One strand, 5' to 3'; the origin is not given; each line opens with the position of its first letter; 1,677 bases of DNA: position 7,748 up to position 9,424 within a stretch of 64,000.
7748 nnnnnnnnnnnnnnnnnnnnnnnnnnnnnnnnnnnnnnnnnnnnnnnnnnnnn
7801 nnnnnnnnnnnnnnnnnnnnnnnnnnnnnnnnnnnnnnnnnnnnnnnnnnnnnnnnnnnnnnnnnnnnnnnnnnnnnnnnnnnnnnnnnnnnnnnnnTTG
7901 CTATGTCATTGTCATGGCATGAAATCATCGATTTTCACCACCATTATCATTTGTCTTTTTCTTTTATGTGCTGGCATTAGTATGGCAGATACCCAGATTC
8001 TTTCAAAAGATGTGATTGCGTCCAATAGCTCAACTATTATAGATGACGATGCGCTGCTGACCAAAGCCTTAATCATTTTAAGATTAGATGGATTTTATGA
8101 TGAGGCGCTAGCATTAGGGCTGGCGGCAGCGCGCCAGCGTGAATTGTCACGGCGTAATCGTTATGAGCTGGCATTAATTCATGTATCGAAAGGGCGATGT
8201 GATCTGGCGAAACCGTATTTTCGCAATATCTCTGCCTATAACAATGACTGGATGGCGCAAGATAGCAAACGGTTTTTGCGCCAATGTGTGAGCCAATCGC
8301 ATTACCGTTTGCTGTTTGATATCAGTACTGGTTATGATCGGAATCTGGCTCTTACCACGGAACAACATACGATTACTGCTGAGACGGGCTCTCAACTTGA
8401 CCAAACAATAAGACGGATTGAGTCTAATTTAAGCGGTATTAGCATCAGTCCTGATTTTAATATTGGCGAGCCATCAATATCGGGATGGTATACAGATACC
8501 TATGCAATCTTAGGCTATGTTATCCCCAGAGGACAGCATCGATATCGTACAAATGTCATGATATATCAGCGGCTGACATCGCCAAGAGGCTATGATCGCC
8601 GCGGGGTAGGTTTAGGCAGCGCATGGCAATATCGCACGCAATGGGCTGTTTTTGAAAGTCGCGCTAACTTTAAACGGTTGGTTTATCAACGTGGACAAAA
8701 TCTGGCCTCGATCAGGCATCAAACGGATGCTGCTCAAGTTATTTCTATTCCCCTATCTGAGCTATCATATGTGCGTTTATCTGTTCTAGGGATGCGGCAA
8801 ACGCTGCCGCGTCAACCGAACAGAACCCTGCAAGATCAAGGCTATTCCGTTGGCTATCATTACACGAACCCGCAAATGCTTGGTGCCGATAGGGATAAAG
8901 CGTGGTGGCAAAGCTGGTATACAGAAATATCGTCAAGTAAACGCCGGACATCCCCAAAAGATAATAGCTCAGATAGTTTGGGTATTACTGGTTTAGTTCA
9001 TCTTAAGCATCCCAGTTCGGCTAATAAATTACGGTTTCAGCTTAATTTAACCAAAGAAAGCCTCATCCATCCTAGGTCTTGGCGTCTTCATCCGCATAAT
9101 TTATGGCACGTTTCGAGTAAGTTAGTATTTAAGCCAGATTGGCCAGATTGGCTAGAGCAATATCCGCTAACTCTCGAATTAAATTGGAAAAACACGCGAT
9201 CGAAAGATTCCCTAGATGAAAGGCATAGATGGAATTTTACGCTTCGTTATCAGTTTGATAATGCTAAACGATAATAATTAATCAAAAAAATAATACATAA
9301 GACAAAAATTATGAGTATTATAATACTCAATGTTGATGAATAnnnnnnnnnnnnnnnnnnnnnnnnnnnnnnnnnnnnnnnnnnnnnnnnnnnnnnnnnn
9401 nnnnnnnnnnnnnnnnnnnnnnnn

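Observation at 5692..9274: Lipidated subtilase followed by a TPR + beta-barrel outer-membrane protein: candidate surface-lipoprotein export pair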

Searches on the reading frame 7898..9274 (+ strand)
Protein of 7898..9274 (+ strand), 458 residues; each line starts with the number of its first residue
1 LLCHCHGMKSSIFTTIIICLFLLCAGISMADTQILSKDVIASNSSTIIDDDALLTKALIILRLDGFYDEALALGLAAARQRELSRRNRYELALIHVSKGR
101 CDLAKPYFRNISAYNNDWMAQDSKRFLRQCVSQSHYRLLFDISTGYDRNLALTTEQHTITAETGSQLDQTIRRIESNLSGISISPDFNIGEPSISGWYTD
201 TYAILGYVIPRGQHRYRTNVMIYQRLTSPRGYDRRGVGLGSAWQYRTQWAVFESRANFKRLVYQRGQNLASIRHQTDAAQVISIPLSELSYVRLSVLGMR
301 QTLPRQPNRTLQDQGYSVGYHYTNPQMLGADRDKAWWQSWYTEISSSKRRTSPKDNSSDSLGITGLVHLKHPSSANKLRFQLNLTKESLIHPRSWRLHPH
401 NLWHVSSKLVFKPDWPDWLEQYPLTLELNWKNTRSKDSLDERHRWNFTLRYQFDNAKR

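Call 3: search_protein_families(library=pfam, proteins=[window:7898-9274:+], max_evalue=1)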
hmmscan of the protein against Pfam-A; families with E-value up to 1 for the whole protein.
window:7898-9274:+ (458 aa): 0 families

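Call 4: search_protein_families(library=ncbifam, proteins=[window:7898-9274:+], max_evalue=1)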
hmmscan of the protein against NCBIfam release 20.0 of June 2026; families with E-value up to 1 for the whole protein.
window:7898-9274:+ (458 aa): 0 families

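Call 6: search_solved_structures(query=window:7898-9274:+, max_evalue=10)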
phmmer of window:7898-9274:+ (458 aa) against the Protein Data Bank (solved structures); distinct sequences matched with E-value up to 10: 1.
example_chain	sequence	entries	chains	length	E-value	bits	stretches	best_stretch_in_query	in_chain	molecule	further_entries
6t3h_A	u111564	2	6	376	0.38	12.8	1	64-124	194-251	Response regulator aspartate phosphatase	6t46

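Call 7: find_homologous_proteins(query=window:7898-9274:+)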
Query window:7898-9274:+ (458 aa): 9 proteins with E <= 0.001 among 7868 candidates.
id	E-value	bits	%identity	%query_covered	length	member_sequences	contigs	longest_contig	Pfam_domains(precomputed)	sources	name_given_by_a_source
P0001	1.4e-291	985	100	94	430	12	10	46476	-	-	-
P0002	4.5e-271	917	88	98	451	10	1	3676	-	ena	-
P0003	5.6e-177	607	61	98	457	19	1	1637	-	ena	-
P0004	7.4e-177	607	59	97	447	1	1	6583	-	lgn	-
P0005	6.3e-175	601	60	98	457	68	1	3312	-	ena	-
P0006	3.5e-174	598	63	90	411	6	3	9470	-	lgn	-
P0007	8.3e-113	396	61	61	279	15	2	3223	-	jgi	jgi:hypothetical protein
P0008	4.4e-85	304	37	98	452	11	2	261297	-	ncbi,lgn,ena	-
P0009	4.8e-85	304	37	98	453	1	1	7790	-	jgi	jgi:hypothetical protein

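Call 12: find_encoding_contigs(protein=P0008, flank=10000, max_places=4)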
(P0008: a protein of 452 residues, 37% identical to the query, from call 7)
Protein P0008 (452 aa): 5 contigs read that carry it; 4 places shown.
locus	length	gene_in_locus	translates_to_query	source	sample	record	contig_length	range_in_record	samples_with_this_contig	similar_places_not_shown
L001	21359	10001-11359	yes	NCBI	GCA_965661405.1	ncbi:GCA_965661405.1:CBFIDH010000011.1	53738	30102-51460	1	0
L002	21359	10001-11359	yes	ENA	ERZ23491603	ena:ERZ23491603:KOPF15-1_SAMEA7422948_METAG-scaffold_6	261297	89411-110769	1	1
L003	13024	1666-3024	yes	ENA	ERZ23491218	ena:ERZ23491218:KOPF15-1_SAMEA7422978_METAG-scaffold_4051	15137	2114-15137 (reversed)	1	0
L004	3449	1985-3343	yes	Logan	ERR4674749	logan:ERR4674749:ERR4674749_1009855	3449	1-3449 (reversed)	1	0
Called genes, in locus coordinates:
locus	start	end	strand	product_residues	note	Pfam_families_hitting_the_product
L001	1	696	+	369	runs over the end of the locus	PF00712:DNA_pol3_beta, PF02767:DNA_pol3_beta_2, PF02768:DNA_pol3_beta_3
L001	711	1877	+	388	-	PF02463:SMC_N, PF13175:AAA_15 (weak), PF13476:AAA_23 (weak), PF13304:AAA_21 (weak)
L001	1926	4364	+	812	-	PF02518:HATPase_c, PF00204:DNA_gyraseB, PF01751:Toprim, PF00986:DNA_gyraseB_C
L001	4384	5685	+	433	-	PF02518:HATPase_c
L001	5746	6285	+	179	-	PF00072:Response_reg, PF13556:HTH_30 (faint)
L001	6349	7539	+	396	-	PF01053:Cys_Met_Meta_PP, PF00155:Aminotran_1_2 (weak)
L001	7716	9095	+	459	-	-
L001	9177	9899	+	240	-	-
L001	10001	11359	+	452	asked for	-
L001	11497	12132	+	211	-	PF00072:Response_reg, PF00196:GerE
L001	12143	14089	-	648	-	PF16177:ACAS_N, PF00501:AMP-binding, PF13193:AMP-binding_C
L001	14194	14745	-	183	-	PF02631:RecX_HTH2 (weak)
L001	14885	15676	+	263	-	PF01061:ABC2_membrane, PF12698:ABC2_membrane_3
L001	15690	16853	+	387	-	PF06559:DCD_N, PF22769:DCD, PF22569:DCD_C, PF22769:DCD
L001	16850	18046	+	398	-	PF00202:Aminotran_3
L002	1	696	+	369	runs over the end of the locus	PF00712:DNA_pol3_beta, PF02767:DNA_pol3_beta_2, PF02768:DNA_pol3_beta_3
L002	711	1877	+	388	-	PF02463:SMC_N, PF13175:AAA_15 (weak), PF13476:AAA_23 (weak), PF13304:AAA_21 (weak)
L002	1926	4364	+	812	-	PF02518:HATPase_c, PF00204:DNA_gyraseB, PF01751:Toprim, PF00986:DNA_gyraseB_C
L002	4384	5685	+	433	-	PF02518:HATPase_c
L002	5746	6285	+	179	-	PF00072:Response_reg, PF13556:HTH_30 (faint)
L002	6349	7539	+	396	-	PF01053:Cys_Met_Meta_PP, PF00155:Aminotran_1_2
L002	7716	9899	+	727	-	-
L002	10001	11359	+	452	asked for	-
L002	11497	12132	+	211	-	PF00072:Response_reg, PF00196:GerE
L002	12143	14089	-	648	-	PF16177:ACAS_N, PF00501:AMP-binding, PF13193:AMP-binding_C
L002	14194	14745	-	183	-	PF02631:RecX_HTH2 (weak)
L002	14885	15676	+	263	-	PF01061:ABC2_membrane, PF12698:ABC2_membrane_3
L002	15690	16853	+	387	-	PF06559:DCD_N, PF22769:DCD, PF22569:DCD_C, PF22769:DCD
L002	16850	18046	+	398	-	PF00202:Aminotran_3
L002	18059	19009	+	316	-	PF02729:OTCace_N, PF00185:OTCace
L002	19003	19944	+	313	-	PF01430:HSP33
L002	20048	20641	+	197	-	-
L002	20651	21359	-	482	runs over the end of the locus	PF02386:TrkH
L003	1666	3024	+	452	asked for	-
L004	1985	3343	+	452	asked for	-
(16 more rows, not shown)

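Call 13: find_encoding_contigs(protein=P0006, flank=10000, max_places=3)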
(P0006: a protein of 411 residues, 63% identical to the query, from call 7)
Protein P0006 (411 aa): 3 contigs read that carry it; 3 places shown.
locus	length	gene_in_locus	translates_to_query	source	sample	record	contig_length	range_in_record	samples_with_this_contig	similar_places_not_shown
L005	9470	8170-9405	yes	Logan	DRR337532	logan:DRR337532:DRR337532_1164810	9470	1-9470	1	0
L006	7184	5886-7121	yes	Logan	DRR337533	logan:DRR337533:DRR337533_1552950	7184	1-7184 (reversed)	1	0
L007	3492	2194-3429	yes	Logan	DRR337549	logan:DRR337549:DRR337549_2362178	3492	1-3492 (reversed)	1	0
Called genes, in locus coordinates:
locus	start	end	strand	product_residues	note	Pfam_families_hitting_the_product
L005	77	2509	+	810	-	PF02518:HATPase_c, PF00204:DNA_gyraseB, PF01751:Toprim, PF00986:DNA_gyraseB_C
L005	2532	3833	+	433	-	PF02518:HATPase_c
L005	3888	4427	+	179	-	PF00072:Response_reg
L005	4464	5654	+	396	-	PF01053:Cys_Met_Meta_PP, PF00155:Aminotran_1_2 (weak)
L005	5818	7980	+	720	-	PF00082:Peptidase_S8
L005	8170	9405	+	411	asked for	-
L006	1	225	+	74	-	?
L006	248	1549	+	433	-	PF02518:HATPase_c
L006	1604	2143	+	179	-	PF00072:Response_reg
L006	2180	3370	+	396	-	PF01053:Cys_Met_Meta_PP, PF00155:Aminotran_1_2 (weak)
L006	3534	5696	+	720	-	PF00082:Peptidase_S8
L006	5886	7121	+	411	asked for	-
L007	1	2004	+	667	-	?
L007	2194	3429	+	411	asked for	-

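Call 14: find_encoding_contigs(protein=P0004, flank=10000, max_places=3)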
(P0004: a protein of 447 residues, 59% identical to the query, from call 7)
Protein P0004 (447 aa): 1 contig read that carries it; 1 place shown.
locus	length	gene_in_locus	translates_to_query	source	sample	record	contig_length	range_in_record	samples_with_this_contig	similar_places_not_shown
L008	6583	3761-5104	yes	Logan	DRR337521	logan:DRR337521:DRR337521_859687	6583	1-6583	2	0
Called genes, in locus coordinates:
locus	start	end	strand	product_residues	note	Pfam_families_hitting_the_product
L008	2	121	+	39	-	?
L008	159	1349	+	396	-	PF01053:Cys_Met_Meta_PP, PF00155:Aminotran_1_2 (weak)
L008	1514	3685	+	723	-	PF00082:Peptidase_S8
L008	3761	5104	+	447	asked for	-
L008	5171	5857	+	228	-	PF00072:Response_reg, PF00196:GerE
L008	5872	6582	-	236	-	?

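Call 16: search_protein_families(library=pfam, proteins=[L002:7716-9899:+, L002:10001-11359:+], max_evalue=1)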
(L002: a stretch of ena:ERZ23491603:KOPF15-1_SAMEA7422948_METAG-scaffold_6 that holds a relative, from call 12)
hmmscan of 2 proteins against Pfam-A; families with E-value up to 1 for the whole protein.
L002:7716-9899:+ (727 aa): 2 families
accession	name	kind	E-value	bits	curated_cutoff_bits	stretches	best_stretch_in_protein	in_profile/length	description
PF00082.27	Peptidase_S8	-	1e-43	150.1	21.8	1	95-360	1-275/288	Subtilase family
PF11854.14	MtrB_PioB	-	0.18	10.8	23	0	598-708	219-306/635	Putative outer membrane beta-barrel porin, MtrB/PioB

L002:10001-11359:+ (452 aa): 2 families
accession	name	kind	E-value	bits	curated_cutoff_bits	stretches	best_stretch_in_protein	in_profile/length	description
PF13432.12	TPR_16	-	0.12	13.3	32.7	1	62-107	11-56/65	Tetratricopeptide repeat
PF01459.28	Porin_3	-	0.27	11.1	28.4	1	306-353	206-253/271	Eukaryotic porin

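Call 21: predict_structure(alignment_id=A1)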
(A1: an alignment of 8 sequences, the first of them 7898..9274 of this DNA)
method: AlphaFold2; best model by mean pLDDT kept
length: 458 residues; sequences in the alignment: 8
mean_pLDDT: 73.6   pTM: 0.58
mean pLDDT of the five models: 73.6, 65.8, 47.0, 44.4, 37.3
residues with pLDDT >= 90: 96; 70-90: 202; 50-70: 92; < 50: 68
segments of 3 or more residues with pLDDT < 50: 1-15, 17-33, 153-163, 173-190, 456-458
pLDDT, mean of each block of 10 residues (from residue 1): 33 45 35 62 86 87 80 90 90 81 83 81 77 59 70 41 51 46 38 64 76 81 78 83 88 93 69 88 91 94 70 92 78 76 94 78 91 74 90 63 89 61 76 75 76 55
secondary structure, 60 per line:
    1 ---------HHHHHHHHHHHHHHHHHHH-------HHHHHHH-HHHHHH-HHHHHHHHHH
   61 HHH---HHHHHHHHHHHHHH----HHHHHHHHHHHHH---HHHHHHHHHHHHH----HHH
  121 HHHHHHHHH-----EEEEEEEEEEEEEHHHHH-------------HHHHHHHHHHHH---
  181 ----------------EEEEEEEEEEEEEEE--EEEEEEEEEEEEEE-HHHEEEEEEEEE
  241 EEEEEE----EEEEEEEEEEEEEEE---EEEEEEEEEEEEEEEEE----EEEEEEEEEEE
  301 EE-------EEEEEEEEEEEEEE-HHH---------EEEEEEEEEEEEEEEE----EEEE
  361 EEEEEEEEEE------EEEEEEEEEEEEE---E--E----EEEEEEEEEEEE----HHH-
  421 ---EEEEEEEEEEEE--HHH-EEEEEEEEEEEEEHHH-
elements in order: H10-28 H36-42 H44-49 H51-63 H67-80 H85-97 H101-113 H118-129 E135-147 H148-152 H166-177 E197-211 E214-227 E232-246 E251-265 E269-285 E290-302 E310-323 E337-352 E357-370 E377-389 E401-412 E424-435 E442-454

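Call 22: search_protein_representatives(alignment_id=A1)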
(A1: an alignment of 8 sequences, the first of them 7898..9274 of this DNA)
Query: 8 sequences, 449 profile positions. Proteins with E-value up to 0.001 (for the whole library): 26; up to 1e-10: 26; up to 1e-30: 7. The best 26 are listed.
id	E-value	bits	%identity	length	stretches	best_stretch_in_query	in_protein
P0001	1.3e-233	792.0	-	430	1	22-449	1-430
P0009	2.9e-216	734.8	-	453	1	1-449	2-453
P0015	6.1e-112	390.9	-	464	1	23-443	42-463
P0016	3.1e-57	210.6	-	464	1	25-444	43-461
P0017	2.9e-42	161.2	-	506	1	28-445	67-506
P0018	3.4e-34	134.6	-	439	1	25-443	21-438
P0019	1.7e-33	132.4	-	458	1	31-439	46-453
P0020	2.3e-29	118.7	-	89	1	383-449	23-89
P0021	3.9e-26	108.1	-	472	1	23-440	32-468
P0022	4.0e-24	101.4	-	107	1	378-449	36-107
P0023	9.9e-24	100.2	-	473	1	28-440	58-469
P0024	2.3e-23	98.9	-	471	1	31-444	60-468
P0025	2.4e-22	95.6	-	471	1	30-260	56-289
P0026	1.4e-21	93.0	-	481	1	29-273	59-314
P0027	3.5e-21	91.8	-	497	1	32-442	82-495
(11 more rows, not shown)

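Call 25: search_protein_families(library=pfam, alignment_id=A3, max_evalue=1)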
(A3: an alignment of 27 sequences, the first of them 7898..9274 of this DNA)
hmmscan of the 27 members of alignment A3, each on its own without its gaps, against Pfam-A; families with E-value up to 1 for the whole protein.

A. member 1, window:7898-9274:+ (458 aa): 0 families

B. families by the number of members that match (of 27 scanned): 10 families
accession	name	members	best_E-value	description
PF13432.12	TPR_16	7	0.0084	Tetratricopeptide repeat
PF14559.12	TPR_19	3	0.00082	Tetratricopeptide repeat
PF13428.12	TPR_14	2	0.14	Tetratricopeptide repeat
PF13424.12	TPR_12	1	0.0042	Tetratricopeptide repeat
PF03082.19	MAGSP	1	0.12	Male accessory gland secretory protein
PF13431.12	TPR_17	1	0.15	Tetratricopeptide repeat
PF17450.8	Melibiase_2_C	1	0.17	Alpha galactosidase A C-terminal beta sandwich domain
PF04295.18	GD_AH_second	1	0.24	D-galactarate dehydratase/Altronate hydrolase, second domain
PF08041.16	PetM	1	0.24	PetM family of cytochrome b6f complex subunit 7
PF01459.28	Porin_3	1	0.27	Eukaryotic porin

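Call 26: fold_search(model_id=the predicted structure, library=pdb)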
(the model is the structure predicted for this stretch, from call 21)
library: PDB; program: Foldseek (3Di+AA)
matches with E <= 10: 1422; with E <= 0.001: 188
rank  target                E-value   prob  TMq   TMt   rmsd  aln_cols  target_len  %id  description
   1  9b8a                  3.1e-09  1.00  0.41  0.36  10.5       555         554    8  Cryo-EM structure of E. coli cellulose synthase subunit C (released 2025-02-19)
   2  9b8h_A                4.5e-09  1.00  0.41  0.34  11.0       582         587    8  Cryo-EM structure of E. coli cellulose synthase subunit C with cellotetraose (released 2025-02-19)
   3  4v3g_A                4.3e-08  1.00  0.42  0.54   5.7       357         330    8  Crystal structure of CymA from Klebsiella oxytoca (released 2015-06-03)
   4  4v3g_B                4.5e-08  1.00  0.43  0.58   9.6       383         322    8  Crystal structure of CymA from Klebsiella oxytoca (released 2015-06-03)
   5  4v3h_B                4.5e-08  1.00  0.42  0.57   5.8       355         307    9  Crystal structure of CymA from Klebsiella oxytoca (released 2015-06-03)
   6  6tzk                  9.9e-08  1.00  0.35  0.36  13.1       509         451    8  Bacterial cellulose synthase outermembrane channel BcsC with terminal TPR repeat (released 2019-10-23)
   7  2r89_A                1.2e-07  1.00  0.34  0.41   9.6       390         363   11  Crystal structure of the long-chain fatty acid transporter FadL mutant delta N3 (released 2008-09-23)
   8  4d5d_A                3.0e-07  1.00  0.40  0.54   6.1       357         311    8  Crystal structure of CymA from Klebsiella oxytoca (released 2015-06-03)
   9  4v3h_A                3.6e-07  1.00  0.43  0.59   5.5       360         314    8  Crystal structure of CymA from Klebsiella oxytoca (released 2015-06-03)
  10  4ctd_A                4.8e-07  1.00  0.38  0.65   5.5       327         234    9  X-ray structure of an engineered OmpG loop6-deletion (released 2014-08-13)
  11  4ctd_B                4.8e-07  1.00  0.36  0.63   5.8       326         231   10  X-ray structure of an engineered OmpG loop6-deletion (released 2014-08-13)
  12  3pgu                  5.1e-07  1.00  0.37  0.41  13.0       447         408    8  Phe3Glu mutant of EcFadL (released 2011-05-25)
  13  2x9k                  5.4e-07  1.00  0.42  0.63   6.1       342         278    9  Structure of a E.coli porin (released 2011-01-26)
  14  4d5b_B                5.8e-07  1.00  0.41  0.56   6.0       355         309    9  Crystal structure of CymA from Klebsiella oxytoca (released 2015-06-03)
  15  2iwv_A                6.9e-07  1.00  0.44  0.68   5.2       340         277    8  Structure of the monomeric outer membrane porin OmpG in the open and closed conformation (released 2006-08-14)
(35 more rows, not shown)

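Call 40: find_encoding_contigs(protein=P0015, flank=6000, max_places=2)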
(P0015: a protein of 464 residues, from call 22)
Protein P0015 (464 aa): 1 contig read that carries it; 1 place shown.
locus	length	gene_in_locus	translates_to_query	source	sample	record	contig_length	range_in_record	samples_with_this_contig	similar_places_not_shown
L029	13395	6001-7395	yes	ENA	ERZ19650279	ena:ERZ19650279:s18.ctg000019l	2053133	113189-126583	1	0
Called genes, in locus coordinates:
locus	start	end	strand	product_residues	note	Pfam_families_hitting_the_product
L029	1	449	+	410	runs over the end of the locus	PF02463:SMC_N, PF13476:AAA_23 (faint), PF13304:AAA_21 (faint)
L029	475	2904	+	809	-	PF02518:HATPase_c, PF00204:DNA_gyraseB, PF01751:Toprim, PF00986:DNA_gyraseB_C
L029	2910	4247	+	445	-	PF25323:6TM_PilS (faint), PF02518:HATPase_c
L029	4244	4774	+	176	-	PF00072:Response_reg, PF13556:HTH_30 (faint)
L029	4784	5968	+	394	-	PF01053:Cys_Met_Meta_PP, PF00155:Aminotran_1_2 (weak)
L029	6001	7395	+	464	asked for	-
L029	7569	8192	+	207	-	PF00072:Response_reg, PF00196:GerE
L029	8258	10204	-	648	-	PF16177:ACAS_N, PF00501:AMP-binding, PF13193:AMP-binding_C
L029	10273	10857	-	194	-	PF02631:RecX_HTH2 (weak)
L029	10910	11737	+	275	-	PF01061:ABC2_membrane, PF12698:ABC2_membrane_3 (weak)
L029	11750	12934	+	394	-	PF06559:DCD_N, PF22769:DCD, PF22569:DCD_C, PF22769:DCD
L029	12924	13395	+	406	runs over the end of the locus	PF00202:Aminotran_3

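Call 41: find_encoding_contigs(protein=P0016, flank=6000, max_places=2)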
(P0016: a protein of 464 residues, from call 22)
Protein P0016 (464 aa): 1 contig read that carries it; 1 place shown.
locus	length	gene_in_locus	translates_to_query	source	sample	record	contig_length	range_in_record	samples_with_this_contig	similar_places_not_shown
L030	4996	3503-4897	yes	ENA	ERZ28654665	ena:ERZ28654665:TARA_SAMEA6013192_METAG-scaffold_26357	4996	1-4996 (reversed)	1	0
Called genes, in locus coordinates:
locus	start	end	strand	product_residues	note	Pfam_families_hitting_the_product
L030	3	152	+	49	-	?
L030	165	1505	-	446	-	-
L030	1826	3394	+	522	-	PF01555:N6_N4_Mtase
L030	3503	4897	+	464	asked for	-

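Call 49: search_protein_families(library=pfam, proteins=[L030:3503-4897:+], max_evalue=1)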
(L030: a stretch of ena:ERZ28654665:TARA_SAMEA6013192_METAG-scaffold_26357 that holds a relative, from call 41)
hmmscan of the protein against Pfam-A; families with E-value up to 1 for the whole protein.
L030:3503-4897:+ (464 aa): 0 families

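Call 67: search_protein_families(library=pfam, proteins=[L030:165-1625:-], max_evalue=0.1)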
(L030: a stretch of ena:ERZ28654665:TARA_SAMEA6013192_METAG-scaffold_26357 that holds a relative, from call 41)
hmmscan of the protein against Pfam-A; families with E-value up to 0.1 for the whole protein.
L030:165-1625:- (486 aa): 0 families
